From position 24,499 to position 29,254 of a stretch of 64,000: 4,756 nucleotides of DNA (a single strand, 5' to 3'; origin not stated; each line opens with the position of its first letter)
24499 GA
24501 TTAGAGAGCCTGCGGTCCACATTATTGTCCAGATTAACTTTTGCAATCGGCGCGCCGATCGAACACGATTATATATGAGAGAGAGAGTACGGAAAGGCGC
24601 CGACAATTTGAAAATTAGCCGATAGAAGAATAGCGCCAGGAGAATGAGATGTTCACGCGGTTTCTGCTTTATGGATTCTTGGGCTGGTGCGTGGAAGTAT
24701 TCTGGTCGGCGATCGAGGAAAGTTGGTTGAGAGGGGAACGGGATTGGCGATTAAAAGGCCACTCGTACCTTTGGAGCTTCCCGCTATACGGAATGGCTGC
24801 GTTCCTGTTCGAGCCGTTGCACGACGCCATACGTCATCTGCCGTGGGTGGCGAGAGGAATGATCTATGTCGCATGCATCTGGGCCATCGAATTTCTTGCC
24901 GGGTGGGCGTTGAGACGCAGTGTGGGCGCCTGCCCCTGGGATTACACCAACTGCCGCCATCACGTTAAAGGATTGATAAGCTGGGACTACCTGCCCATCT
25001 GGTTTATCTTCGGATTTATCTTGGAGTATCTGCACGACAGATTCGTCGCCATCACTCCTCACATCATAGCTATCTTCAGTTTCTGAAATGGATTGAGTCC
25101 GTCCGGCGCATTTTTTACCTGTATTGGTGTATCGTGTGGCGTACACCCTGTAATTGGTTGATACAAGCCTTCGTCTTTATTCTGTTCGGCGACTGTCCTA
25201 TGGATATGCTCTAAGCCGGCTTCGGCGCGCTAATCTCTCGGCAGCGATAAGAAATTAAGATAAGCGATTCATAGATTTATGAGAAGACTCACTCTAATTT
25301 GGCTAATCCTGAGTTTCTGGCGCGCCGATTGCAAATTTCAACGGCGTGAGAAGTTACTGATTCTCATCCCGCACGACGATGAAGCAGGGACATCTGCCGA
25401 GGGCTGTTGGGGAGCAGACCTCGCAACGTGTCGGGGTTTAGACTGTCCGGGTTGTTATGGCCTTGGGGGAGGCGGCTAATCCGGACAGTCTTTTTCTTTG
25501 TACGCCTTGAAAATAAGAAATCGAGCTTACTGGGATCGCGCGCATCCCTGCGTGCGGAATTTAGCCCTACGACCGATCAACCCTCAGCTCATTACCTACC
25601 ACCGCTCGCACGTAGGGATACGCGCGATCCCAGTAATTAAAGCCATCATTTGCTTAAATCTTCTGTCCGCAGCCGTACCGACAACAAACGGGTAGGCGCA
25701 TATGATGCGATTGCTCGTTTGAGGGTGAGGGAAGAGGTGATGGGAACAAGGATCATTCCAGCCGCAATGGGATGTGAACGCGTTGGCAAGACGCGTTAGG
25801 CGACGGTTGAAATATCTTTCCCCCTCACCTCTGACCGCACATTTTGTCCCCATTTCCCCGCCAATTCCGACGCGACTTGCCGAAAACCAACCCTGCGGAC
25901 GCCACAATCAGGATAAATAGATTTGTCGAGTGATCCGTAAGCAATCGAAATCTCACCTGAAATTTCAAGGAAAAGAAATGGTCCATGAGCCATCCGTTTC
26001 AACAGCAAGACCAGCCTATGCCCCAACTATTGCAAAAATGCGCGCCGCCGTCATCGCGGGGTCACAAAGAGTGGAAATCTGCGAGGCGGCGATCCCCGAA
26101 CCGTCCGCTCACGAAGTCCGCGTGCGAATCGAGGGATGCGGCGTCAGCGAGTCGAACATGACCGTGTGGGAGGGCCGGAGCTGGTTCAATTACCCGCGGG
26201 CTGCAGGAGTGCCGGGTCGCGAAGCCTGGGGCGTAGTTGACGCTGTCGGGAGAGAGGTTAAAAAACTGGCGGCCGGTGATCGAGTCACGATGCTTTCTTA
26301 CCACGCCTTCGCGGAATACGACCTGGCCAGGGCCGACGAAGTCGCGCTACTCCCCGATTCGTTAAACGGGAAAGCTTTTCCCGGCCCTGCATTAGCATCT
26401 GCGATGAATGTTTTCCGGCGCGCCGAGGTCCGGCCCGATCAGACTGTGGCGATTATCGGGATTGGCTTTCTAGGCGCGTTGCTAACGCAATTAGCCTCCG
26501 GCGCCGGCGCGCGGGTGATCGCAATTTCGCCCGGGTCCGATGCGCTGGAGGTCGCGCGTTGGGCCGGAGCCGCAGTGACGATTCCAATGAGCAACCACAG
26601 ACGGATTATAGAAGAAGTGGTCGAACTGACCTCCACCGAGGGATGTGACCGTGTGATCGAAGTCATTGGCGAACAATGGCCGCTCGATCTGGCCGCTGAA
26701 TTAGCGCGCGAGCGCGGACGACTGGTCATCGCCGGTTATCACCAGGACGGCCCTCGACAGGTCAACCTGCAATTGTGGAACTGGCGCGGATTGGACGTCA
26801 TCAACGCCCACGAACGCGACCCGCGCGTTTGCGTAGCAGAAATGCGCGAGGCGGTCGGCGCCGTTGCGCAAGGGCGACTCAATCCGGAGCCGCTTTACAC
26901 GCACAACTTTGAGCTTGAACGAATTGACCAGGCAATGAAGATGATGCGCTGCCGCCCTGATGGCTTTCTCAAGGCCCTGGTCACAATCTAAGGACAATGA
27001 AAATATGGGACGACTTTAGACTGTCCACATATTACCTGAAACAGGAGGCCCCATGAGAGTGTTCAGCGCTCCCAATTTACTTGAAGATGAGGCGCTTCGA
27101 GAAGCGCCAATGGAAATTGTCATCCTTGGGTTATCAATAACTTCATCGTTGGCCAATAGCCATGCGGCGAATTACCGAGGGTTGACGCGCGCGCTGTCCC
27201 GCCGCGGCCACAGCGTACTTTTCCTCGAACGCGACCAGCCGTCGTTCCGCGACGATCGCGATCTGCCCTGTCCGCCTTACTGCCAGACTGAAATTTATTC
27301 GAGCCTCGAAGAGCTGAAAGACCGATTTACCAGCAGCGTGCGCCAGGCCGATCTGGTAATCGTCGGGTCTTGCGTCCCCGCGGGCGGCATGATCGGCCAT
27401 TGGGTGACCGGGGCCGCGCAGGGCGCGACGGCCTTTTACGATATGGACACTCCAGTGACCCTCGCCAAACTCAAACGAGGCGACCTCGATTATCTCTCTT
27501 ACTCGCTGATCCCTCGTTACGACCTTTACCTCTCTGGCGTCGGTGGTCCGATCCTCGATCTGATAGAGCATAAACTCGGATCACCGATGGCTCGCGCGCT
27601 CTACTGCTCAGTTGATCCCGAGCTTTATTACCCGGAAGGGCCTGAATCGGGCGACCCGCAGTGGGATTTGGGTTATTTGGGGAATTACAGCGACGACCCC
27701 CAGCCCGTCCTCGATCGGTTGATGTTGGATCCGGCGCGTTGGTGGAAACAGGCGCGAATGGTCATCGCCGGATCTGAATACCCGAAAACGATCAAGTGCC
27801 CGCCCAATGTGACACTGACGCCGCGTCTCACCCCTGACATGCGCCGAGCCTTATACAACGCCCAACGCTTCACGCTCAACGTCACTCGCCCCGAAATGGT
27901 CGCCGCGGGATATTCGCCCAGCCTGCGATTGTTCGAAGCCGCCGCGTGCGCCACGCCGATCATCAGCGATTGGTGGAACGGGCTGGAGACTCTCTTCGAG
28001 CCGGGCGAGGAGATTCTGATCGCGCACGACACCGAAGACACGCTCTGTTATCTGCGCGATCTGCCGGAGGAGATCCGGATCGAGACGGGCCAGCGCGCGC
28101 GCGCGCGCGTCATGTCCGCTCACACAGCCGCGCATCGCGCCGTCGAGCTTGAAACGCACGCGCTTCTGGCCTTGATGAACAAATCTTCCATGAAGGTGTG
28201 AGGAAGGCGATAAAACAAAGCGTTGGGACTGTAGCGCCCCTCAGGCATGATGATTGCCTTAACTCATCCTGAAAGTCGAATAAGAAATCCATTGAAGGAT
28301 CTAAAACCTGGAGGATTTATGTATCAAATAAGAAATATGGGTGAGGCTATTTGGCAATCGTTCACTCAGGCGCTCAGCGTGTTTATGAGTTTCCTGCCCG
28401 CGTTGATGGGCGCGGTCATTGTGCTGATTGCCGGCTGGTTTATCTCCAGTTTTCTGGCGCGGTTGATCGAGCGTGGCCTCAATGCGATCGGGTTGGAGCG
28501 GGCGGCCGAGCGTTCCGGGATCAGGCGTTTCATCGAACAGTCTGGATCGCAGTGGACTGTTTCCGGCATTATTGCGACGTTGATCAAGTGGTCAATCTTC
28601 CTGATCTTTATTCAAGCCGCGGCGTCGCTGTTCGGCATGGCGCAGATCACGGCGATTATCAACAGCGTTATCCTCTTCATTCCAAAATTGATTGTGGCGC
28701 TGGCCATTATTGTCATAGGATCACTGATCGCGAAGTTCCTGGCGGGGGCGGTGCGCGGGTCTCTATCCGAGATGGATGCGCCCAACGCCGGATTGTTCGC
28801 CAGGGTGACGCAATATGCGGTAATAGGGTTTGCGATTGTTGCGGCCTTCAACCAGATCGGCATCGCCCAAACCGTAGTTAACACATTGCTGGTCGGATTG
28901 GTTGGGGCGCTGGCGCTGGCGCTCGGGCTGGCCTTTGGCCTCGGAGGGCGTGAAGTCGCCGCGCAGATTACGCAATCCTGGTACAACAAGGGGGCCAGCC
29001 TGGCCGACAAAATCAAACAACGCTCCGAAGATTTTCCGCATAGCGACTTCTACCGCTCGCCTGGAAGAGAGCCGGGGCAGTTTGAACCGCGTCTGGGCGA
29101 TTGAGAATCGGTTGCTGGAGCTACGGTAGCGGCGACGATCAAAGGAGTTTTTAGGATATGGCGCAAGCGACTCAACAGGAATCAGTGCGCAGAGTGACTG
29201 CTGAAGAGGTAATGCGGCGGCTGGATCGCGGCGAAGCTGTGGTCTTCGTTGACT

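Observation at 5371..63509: Window-wide class of hairpins whose arms are tandem arrays of 7-9-nt units ('periodic-arm hairpins')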

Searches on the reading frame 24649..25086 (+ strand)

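Call 25: search_protein_families(library=pfam, proteins=[window:24649-25086:+])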
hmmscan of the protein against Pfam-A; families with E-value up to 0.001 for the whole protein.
window:24649-25086:+ (145 aa): 1 family
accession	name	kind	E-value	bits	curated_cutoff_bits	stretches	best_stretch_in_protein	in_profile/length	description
PF06541.16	ABC_trans_CmpB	-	3.2e-15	57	25.9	1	5-134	3-121/151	Putative ABC-transporter type IV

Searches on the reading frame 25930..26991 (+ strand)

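Call 13: search_protein_families(library=pfam, proteins=[window:25930-26991:+])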
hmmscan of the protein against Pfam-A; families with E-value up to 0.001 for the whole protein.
window:25930-26991:+ (353 aa): 2 families
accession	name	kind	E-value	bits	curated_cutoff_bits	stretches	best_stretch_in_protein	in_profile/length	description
PF00107.32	ADH_zinc_N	-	9.8e-16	58.3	31.8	1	181-282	2-101/129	Zinc-binding dehydrogenase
PF08240.17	ADH_N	-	2.6e-10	40.9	23.5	1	60-121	2-62/104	Alcohol dehydrogenase GroES-like domain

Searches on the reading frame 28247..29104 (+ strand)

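Call 25: search_protein_families(library=pfam, proteins=[window:28247-29104:+])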
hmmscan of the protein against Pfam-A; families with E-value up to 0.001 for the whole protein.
window:28247-29104:+ (285 aa): 1 family
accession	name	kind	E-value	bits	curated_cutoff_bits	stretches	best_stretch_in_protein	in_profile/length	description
PF05552.17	MS_channel_1st_1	-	6.1e-19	68.1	22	2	38-85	2-49/50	Mechanosensitive ion channel, conserved TM helix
